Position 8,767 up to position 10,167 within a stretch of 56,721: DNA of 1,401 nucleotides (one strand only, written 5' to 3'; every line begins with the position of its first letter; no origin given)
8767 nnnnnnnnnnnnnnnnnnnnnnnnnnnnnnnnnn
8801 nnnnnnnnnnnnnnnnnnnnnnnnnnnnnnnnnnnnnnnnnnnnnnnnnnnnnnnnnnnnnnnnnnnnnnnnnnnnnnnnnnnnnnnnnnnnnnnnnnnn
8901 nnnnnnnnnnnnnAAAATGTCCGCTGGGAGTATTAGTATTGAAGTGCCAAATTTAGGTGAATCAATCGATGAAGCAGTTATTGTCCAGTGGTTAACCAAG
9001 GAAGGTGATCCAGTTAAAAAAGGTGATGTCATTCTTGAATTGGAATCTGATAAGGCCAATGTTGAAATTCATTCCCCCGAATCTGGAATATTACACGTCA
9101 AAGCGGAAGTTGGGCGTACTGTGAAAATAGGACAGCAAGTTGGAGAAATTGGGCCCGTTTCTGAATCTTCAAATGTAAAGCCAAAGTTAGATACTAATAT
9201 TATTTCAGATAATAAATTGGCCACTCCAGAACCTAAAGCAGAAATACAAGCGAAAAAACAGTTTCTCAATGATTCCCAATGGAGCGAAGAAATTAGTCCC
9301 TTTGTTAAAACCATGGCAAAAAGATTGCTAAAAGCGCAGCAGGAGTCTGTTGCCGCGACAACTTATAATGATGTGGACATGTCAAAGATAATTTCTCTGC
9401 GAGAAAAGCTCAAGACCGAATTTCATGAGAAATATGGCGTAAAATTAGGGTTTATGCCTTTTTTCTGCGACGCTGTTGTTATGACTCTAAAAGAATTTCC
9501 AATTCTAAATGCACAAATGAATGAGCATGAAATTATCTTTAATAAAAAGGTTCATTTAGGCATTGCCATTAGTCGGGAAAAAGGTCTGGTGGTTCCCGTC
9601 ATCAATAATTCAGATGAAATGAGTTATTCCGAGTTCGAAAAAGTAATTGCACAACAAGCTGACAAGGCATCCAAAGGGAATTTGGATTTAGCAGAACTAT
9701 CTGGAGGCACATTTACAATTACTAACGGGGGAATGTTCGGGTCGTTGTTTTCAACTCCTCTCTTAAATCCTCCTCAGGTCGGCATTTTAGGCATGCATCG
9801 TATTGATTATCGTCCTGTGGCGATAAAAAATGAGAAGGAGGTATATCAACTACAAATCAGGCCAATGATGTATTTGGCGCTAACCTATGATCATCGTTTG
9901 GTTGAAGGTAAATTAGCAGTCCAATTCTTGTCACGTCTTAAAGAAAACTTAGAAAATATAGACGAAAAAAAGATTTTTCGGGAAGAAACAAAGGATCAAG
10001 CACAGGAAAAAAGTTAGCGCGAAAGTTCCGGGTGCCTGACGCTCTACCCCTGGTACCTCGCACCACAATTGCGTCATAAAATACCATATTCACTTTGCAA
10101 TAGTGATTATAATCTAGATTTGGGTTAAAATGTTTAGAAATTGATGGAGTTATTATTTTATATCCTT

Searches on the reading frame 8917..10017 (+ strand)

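Call 99: search_protein_families(library=pfam, proteins=[window:8917-10017:+], max_evalue=0.0001)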
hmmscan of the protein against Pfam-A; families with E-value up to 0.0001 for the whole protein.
window:8917-10017:+ (366 aa): 3 families
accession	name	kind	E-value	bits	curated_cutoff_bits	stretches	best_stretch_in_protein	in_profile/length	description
PF00198.28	2-oxoacid_dh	-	4.7e-72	242.6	23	1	124-349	7-228/232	2-oxoacid dehydrogenases acyltransferase (catalytic domain)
PF00364.28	Biotin_lipoyl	-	7.3e-18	64.6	22.1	1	8-77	3-72/73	Biotin-requiring enzyme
PF13533.13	Biotin_lipoyl_2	-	2.2e-05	24.6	29.8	1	20-43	9-32/32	Biotin-lipoyl like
